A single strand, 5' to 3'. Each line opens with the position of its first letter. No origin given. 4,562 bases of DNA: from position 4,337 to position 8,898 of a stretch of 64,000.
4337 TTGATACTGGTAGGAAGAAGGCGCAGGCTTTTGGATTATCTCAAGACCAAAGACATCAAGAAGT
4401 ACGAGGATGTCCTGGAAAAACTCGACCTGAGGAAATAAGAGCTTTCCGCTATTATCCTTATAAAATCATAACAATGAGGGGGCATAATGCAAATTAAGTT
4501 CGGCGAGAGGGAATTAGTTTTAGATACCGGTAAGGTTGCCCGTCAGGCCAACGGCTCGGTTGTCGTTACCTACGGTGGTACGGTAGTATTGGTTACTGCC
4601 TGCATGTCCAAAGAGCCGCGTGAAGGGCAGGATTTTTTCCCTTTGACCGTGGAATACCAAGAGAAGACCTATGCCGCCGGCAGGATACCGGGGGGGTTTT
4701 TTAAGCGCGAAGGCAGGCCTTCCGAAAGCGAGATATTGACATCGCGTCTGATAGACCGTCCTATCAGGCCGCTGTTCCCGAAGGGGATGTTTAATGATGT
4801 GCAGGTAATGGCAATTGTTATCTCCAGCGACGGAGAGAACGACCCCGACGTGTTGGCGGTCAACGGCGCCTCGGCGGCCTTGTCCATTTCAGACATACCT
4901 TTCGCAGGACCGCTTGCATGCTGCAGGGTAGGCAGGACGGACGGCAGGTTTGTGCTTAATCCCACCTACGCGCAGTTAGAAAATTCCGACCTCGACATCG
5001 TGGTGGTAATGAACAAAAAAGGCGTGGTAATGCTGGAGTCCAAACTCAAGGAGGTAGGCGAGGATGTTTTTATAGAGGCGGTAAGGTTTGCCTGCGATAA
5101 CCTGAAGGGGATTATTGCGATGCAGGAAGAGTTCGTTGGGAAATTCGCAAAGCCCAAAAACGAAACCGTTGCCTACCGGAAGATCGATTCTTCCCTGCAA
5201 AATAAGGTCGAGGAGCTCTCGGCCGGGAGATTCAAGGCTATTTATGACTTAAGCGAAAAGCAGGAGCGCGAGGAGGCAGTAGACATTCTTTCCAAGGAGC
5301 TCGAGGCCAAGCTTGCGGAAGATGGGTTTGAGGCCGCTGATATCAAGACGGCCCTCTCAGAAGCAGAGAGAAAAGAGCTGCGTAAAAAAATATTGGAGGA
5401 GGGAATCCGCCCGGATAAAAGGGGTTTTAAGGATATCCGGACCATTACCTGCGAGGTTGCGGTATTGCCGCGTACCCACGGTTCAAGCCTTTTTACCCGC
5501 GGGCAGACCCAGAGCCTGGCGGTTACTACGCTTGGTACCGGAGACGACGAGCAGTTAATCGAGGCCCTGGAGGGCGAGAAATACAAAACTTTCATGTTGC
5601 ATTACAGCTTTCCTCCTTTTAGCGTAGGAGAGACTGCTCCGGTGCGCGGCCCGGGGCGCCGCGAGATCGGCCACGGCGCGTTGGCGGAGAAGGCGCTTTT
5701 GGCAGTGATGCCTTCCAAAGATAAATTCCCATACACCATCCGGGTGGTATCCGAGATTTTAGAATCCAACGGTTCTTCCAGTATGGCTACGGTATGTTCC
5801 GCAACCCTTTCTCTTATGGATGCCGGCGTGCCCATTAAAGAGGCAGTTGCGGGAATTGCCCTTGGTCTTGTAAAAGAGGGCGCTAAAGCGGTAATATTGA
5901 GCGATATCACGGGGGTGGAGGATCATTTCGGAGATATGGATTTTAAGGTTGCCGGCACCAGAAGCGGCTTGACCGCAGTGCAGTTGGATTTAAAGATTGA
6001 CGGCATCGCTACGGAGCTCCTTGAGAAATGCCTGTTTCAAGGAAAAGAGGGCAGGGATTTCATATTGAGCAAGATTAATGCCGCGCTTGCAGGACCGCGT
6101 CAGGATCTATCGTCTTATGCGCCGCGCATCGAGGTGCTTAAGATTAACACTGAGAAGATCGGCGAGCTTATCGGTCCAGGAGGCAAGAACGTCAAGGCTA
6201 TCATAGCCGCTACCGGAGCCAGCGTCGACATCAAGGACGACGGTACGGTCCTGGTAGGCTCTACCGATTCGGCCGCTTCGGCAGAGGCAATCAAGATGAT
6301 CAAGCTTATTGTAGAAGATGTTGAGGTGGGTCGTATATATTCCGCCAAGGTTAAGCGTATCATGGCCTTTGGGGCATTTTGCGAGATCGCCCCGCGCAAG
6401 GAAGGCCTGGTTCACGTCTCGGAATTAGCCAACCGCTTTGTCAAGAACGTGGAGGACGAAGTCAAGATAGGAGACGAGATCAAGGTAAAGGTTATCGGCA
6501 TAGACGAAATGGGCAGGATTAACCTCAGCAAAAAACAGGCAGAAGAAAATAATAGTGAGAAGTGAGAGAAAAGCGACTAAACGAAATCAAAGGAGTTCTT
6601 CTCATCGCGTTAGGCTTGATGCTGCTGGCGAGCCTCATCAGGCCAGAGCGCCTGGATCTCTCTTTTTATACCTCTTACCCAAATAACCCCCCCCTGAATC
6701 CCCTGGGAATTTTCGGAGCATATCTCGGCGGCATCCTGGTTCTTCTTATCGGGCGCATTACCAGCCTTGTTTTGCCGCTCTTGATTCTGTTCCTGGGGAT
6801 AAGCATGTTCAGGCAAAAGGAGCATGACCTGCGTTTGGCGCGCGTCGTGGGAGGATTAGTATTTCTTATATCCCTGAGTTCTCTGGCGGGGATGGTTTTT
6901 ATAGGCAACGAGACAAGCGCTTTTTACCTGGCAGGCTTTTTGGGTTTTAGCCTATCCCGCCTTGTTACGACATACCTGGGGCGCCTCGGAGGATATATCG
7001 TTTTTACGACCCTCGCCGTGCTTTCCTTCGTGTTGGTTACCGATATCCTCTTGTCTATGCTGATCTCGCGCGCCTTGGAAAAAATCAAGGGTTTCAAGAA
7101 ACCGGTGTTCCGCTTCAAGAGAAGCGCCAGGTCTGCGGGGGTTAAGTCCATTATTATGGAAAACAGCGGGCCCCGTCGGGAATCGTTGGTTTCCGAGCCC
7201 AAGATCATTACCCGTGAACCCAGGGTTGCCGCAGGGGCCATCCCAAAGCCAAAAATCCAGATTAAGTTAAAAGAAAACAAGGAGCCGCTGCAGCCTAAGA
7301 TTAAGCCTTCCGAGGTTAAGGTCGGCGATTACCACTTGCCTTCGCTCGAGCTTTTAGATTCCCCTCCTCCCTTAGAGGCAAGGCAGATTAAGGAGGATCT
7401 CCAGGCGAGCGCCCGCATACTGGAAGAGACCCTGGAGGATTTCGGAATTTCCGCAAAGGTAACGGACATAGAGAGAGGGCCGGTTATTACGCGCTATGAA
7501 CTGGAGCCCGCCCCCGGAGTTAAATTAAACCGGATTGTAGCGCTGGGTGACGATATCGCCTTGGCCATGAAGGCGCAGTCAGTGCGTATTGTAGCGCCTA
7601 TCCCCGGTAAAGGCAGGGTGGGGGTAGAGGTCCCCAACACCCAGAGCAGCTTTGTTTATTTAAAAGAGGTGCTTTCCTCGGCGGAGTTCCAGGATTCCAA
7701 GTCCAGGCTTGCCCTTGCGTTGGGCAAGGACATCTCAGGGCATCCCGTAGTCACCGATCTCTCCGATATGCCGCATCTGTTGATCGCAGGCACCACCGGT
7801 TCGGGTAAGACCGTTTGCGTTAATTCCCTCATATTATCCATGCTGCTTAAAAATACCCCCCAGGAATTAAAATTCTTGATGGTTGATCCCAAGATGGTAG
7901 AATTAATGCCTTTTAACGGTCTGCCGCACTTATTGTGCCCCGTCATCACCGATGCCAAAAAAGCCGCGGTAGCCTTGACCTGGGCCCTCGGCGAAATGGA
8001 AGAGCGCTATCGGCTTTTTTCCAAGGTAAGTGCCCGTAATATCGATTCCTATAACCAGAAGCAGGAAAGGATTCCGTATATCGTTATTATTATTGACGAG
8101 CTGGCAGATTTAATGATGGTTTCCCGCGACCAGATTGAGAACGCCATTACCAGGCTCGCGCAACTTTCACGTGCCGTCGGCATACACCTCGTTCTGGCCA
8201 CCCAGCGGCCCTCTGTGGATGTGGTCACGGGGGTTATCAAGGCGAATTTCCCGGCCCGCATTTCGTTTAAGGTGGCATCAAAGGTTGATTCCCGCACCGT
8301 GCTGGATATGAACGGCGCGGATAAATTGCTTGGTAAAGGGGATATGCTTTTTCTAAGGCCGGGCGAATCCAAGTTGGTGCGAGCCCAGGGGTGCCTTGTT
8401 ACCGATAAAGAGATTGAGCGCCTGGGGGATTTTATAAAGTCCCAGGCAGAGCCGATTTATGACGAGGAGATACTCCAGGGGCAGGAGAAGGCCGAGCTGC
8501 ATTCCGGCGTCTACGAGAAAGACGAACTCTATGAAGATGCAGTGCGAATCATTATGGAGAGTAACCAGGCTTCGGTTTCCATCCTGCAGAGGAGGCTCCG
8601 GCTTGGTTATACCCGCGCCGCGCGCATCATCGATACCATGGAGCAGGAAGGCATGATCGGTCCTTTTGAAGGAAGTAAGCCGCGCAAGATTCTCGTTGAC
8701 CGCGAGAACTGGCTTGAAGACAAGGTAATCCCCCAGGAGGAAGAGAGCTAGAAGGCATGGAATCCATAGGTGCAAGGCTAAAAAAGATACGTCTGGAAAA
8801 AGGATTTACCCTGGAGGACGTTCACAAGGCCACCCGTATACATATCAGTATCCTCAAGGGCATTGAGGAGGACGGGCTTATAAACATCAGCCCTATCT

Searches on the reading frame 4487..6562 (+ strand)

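Call 93: search_protein_families(library=ncbifam, proteins=[window:4487-6562:+], max_evalue=1e-30)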
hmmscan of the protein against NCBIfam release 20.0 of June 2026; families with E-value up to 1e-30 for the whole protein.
window:4487-6562:+ (692 aa): 4 families
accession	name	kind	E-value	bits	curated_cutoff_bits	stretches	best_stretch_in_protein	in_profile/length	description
TIGR03591.1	polynuc_phos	equivalog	3.4e-297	987.6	525.05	1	5-684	2-688/689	polyribonucleotide nucleotidyltransferase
NF008805.1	PRK11824.1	equivalog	1.1e-295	982.5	471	1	2-684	3-682/683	polyribonucleotide nucleotidyltransferase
TIGR02696.1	pppGpp_PNP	exception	2.6e-195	651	1106.75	1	4-680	13-718/720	guanosine pentaphosphate synthetase I/polyribonucleotide nucleotidyltransferase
TIGR02065.1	ECX1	equivalog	1.8e-34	119.1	318.7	0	301-506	2-197/230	exosome complex exonuclease Rrp41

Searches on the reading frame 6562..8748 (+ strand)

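Call 93: search_protein_families(library=ncbifam, proteins=[window:6562-8748:+], max_evalue=1e-30)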
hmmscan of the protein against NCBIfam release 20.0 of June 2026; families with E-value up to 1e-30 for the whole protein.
window:6562-8748:+ (729 aa): 2 families
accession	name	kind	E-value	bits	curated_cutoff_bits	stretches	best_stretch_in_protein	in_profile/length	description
NF007615.0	PRK10263.1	equivalog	8.4e-142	474.3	1566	2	258-500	865-1107/1355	DNA translocase FtsK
TIGR03928.1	T7_EssCb_Firm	equivalog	7.7e-36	123.2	778.4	1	404-590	470-662/1296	type VII secretion protein EssC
